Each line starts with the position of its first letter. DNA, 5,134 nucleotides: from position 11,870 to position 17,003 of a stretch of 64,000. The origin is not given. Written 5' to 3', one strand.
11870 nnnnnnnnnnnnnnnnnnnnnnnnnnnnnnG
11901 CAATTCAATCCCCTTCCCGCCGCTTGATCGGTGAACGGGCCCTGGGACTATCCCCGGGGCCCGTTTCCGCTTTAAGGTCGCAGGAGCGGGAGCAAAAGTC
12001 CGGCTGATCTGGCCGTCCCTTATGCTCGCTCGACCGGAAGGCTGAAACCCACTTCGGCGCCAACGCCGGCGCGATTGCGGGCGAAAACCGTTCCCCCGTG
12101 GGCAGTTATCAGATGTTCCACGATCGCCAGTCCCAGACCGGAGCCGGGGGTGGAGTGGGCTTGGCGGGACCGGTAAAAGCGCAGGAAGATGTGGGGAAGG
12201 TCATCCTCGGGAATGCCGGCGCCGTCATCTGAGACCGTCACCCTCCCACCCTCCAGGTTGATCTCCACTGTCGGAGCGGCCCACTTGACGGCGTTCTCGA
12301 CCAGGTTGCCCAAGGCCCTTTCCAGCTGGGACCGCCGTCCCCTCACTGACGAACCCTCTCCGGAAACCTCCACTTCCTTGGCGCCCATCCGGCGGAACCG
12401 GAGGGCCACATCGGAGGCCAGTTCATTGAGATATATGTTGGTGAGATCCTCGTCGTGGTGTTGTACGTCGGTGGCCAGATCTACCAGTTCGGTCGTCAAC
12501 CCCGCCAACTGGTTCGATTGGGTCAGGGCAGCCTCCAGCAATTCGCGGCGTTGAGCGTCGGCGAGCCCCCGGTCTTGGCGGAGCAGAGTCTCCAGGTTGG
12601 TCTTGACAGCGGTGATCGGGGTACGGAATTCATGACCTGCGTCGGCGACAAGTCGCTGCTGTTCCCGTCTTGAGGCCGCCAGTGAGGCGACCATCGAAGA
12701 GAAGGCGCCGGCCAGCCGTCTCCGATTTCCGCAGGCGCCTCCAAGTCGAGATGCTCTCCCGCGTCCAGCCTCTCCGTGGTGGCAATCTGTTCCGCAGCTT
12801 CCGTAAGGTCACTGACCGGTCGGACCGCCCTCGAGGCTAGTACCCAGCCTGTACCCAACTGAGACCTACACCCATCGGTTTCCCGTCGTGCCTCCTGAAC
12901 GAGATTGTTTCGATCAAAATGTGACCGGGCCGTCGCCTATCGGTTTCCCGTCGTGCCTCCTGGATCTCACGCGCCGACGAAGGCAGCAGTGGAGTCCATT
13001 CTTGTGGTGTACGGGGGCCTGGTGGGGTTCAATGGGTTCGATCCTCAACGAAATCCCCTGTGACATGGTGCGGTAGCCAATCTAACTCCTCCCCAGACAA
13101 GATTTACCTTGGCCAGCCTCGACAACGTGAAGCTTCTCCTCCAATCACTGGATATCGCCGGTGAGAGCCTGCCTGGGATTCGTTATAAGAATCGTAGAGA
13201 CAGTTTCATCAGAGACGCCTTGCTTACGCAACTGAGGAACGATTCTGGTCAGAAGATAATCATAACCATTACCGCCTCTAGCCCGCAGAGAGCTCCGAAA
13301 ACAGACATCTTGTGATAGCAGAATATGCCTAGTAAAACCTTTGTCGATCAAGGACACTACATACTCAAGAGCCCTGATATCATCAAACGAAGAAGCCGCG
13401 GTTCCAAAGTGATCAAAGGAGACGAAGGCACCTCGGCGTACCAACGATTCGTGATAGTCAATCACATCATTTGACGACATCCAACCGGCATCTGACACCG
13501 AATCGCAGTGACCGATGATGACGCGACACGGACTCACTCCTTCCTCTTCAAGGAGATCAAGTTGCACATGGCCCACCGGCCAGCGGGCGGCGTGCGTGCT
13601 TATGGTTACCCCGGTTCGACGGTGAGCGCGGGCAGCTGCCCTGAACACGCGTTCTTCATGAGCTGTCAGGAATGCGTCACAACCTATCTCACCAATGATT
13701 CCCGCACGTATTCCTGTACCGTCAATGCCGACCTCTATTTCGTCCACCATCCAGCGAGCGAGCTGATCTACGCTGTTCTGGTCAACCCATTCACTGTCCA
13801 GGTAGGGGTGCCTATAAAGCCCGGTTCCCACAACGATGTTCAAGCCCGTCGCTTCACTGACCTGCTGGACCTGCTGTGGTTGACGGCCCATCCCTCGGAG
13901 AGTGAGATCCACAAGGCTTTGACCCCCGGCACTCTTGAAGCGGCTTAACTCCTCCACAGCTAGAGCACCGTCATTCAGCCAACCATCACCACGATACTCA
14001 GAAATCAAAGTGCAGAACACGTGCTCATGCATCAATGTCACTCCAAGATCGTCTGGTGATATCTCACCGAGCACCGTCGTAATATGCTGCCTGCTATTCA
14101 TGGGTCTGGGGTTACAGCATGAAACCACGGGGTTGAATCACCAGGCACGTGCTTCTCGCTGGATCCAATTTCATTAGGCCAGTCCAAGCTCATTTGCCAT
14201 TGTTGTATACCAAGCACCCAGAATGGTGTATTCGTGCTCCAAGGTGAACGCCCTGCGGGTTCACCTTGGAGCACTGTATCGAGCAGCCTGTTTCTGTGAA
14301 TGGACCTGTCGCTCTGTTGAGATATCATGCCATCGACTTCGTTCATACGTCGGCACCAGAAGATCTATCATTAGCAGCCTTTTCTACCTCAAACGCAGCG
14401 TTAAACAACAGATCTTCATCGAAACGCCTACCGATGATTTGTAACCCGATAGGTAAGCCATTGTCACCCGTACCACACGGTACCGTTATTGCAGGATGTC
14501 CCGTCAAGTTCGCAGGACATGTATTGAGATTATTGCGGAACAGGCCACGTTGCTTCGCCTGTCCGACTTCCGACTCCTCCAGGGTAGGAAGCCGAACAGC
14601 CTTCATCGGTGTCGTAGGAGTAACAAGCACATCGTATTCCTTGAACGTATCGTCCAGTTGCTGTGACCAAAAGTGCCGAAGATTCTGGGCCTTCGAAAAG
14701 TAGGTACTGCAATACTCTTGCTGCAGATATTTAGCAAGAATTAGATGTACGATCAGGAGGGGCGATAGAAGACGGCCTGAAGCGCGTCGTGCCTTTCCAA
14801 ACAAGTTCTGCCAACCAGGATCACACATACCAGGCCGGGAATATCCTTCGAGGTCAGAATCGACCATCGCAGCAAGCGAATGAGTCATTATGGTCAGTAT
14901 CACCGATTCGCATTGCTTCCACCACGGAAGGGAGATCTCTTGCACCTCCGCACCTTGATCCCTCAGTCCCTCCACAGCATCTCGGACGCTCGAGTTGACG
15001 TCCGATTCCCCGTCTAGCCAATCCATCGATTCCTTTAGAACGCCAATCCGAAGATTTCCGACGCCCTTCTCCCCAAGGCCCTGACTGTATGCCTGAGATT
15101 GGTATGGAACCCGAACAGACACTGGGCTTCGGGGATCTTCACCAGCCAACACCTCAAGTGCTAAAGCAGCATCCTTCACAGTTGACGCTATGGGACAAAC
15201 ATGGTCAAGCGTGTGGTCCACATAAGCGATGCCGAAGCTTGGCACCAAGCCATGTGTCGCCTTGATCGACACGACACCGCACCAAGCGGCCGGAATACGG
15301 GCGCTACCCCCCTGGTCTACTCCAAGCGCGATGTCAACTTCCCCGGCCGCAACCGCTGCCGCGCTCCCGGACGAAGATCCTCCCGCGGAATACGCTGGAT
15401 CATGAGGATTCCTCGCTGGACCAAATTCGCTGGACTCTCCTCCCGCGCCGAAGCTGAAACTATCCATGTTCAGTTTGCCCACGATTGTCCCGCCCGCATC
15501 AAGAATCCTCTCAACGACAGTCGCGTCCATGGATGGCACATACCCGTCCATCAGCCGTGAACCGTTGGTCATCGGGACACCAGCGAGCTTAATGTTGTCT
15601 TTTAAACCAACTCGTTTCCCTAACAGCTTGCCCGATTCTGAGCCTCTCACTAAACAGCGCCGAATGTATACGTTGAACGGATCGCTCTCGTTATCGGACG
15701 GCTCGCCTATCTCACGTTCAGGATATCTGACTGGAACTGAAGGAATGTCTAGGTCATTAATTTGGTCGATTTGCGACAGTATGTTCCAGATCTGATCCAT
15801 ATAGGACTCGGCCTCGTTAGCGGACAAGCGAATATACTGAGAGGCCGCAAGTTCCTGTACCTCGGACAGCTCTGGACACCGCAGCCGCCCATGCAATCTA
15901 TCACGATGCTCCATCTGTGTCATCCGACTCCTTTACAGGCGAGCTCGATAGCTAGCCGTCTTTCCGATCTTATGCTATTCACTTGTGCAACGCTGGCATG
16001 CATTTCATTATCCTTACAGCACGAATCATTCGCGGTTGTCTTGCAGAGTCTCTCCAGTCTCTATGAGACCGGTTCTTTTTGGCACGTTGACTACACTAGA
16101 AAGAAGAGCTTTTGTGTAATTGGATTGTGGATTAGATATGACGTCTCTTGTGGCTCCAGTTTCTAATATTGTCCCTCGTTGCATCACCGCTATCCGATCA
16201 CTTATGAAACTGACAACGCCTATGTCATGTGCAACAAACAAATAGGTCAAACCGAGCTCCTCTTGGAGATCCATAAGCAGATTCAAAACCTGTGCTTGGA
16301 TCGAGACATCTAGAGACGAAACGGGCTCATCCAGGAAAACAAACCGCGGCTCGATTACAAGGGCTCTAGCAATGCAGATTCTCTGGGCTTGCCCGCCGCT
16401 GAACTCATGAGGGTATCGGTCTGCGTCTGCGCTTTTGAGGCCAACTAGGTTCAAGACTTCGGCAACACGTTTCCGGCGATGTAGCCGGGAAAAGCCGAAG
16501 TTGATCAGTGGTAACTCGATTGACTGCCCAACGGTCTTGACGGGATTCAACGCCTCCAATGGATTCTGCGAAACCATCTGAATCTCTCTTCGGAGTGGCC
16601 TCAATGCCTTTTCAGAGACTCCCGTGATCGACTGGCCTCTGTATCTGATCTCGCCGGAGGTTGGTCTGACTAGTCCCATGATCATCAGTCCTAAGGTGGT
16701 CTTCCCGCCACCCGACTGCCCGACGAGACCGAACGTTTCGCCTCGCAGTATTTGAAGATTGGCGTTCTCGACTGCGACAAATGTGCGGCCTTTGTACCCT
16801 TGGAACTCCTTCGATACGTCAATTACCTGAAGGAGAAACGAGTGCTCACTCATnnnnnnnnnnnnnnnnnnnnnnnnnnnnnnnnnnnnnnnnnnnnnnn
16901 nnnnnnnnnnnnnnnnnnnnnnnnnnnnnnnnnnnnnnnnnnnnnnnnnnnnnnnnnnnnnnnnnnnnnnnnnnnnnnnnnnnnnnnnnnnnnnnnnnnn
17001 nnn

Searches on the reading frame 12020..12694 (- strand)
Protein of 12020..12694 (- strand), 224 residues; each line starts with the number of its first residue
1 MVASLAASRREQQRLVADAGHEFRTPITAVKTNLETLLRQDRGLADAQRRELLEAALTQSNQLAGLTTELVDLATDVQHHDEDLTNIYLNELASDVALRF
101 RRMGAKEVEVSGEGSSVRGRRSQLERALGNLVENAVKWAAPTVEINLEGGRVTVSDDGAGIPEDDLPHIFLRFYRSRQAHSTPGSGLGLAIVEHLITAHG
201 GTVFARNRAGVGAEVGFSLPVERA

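Call 8: search_protein_families(library=pfam, proteins=[window:12020-12694:-], max_evalue=0.001)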
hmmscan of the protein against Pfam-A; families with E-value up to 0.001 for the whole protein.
window:12020-12694:- (224 aa): 3 families
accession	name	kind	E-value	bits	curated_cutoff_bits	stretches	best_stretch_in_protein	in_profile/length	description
PF02518.31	HATPase_c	-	1.5e-25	90.3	26.4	1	121-222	3-110/111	Histidine kinase-, DNA gyrase B-, and HSP90-like ATPase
PF00512.31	HisKA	-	4.4e-12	46.3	26.9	1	12-74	2-61/66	His Kinase A (phospho-acceptor) domain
PF13589.12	HATPase_c_3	-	1.8e-06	28.5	25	1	124-180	3-63/137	Histidine kinase-, DNA gyrase B-, and HSP90-like ATPase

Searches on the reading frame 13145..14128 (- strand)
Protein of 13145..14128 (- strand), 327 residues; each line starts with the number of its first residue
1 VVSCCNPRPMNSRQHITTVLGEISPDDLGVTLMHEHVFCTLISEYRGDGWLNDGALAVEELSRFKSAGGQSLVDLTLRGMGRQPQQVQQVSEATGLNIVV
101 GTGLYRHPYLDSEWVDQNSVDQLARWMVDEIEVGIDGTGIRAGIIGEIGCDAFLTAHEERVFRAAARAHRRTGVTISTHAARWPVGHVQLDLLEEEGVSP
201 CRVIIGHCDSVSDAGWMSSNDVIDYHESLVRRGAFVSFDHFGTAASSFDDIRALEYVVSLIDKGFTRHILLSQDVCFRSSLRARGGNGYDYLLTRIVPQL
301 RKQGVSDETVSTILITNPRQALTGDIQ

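Call 8: search_protein_families(library=pfam, proteins=[window:13145-14128:-], max_evalue=0.001)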
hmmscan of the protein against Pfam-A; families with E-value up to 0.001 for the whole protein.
window:13145-14128:- (327 aa): 1 family
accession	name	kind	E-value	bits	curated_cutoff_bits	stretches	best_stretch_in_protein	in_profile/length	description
PF02126.24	PTE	-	1.9e-78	264.4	22.4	1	23-322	1-297/298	Phosphotriesterase family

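Call 47: find_homologous_proteins(query=window:13145-14128:-, max_evalue=1e-60)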
Query window:13145-14128:- (327 aa): 1507 proteins with E <= 1e-60 among 7420 candidates; the best 120 are listed.
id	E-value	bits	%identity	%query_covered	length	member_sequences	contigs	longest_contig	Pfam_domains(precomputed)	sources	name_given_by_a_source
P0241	1.4e-204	696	97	97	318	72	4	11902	PF02126.26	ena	-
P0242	7.3e-152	523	68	96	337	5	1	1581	PF02126.26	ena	-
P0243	7.8e-135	467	63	97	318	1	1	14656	PF02126.26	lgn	-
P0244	3.8e-131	455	62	96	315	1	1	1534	PF02126.26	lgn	-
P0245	1.1e-125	437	64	92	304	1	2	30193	PF02126.26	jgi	jgi:phosphotriesterase-related protein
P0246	1.2e-117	411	56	99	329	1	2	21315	PF02126.26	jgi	jgi:phosphotriesterase-related protein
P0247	3.9e-116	406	60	96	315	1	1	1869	PF02126.26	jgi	jgi:phosphotriesterase-related protein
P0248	7.7e-115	402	59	96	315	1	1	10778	PF02126.26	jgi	jgi:phosphotriesterase-related protein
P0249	1.7e-113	397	59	94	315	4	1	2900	PF02126.26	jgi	-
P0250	2.2e-113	397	58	96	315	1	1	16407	PF02126.26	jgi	jgi:phosphotriesterase-related protein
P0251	3.3e-113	396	58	96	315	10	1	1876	PF02126.26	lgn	-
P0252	3.1e-112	393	57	96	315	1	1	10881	PF02126.26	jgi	jgi:phosphotriesterase-related protein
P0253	3.7e-112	393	57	96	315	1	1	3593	PF02126.26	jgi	jgi:phosphotriesterase-related protein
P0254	1.2e-111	391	57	96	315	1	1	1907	PF02126.26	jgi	jgi:phosphotriesterase-related protein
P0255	2.3e-111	390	57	96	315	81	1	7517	PF02126.26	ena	-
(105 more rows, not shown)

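Call 48: find_encoding_contigs(protein=P0241, flank=10000, max_places=6)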
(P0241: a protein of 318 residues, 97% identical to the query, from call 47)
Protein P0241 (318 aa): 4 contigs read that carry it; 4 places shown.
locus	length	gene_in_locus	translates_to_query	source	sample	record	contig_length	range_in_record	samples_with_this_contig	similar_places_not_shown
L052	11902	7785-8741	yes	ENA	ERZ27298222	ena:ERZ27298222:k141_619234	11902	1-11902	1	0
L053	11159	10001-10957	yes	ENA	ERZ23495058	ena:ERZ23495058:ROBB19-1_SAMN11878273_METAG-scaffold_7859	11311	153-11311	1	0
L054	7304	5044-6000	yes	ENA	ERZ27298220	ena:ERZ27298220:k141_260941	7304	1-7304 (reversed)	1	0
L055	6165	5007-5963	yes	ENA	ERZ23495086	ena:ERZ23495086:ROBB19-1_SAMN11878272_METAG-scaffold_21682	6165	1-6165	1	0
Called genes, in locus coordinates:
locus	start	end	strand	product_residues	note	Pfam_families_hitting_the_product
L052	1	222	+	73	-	?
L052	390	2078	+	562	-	-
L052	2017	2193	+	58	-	-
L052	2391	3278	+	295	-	PF00528:BPD_transp_1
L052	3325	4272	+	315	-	PF12911:OppC_N, PF00528:BPD_transp_1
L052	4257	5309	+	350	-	PF00005:ABC_tran, PF08352:oligo_HPY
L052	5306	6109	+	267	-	PF00005:ABC_tran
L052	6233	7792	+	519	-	PF01425:Amidase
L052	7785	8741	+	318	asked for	PF02126:PTE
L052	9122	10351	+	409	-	PF01548:DEDD_Tnp_IS110, PF02371:Transposase_20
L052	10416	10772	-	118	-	PF13650:Asp_protease_2 (weak), PF13975:gag-asp_proteas (weak)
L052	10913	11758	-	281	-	PF00795:CN_hydrolase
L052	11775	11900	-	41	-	?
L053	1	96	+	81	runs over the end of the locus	?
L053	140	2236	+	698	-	PF05378:Hydant_A_N, PF01968:Hydantoinase_A, PF19278:Hydant_A_C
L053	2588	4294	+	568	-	-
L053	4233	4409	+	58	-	-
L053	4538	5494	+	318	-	PF19300:BPD_transp_1_N, PF00528:BPD_transp_1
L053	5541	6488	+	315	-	PF12911:OppC_N, PF00528:BPD_transp_1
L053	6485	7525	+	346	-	PF00005:ABC_tran, PF08352:oligo_HPY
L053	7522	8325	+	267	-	PF00005:ABC_tran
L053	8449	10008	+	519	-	PF01425:Amidase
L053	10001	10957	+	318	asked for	PF02126:PTE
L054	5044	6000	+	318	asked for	PF02126:PTE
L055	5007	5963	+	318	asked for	PF02126:PTE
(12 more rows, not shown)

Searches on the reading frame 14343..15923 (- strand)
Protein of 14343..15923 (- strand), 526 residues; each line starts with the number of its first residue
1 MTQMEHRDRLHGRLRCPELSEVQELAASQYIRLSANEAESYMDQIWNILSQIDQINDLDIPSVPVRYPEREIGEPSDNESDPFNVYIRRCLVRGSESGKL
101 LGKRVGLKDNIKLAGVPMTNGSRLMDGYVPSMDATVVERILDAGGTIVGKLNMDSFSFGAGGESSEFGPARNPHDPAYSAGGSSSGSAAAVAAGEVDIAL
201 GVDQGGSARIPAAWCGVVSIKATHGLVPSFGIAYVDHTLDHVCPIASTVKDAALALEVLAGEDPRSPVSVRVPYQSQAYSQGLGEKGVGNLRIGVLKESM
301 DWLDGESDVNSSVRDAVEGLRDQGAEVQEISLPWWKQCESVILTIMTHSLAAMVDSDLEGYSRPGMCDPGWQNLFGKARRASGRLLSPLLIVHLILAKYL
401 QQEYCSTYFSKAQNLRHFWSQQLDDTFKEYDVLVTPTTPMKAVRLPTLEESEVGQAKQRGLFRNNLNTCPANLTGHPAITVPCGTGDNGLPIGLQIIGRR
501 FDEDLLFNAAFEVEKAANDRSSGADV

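Call 8: search_protein_families(library=pfam, proteins=[window:14343-15923:-], max_evalue=0.001)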
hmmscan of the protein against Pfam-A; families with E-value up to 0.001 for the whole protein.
window:14343-15923:- (526 aa): 1 family
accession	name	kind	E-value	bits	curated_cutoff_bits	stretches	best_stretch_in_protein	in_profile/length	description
PF01425.27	Amidase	-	3.9e-98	329.8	27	1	94-506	41-444/445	Amidase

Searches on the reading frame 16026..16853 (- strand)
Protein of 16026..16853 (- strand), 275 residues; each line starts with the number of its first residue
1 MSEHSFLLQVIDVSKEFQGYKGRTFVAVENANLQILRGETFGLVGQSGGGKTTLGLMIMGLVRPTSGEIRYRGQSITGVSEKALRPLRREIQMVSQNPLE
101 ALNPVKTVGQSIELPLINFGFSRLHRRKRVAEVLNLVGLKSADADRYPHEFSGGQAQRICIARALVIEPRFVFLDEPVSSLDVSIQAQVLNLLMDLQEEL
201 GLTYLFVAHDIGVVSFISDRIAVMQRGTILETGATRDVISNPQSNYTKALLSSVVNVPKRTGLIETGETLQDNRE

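Call 8: search_protein_families(library=pfam, proteins=[window:16026-16853:-], max_evalue=0.001)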
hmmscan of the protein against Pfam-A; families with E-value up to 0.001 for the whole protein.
window:16026-16853:- (275 aa): 3 families
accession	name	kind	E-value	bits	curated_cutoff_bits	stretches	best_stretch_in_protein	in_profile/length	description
PF00005.33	ABC_tran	-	3.4e-32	112.4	25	1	29-178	2-136/137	ABC transporter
PF13304.12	AAA_21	-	0.00011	22.9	27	0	145-212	232-301/304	AAA domain, putative AbiEii toxin, Type IV TA system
PF08352.17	oligo_HPY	-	0.00023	21.9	27.1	1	231-262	2-33/65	Oligopeptide/dipeptide transporter, C-terminal region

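Call 42: find_encoding_contigs(protein=window:16026-16853:-, flank=10000, max_places=10)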
Protein window:16026-16853:- (275 aa): no gene with exactly this product is on record in the collection.
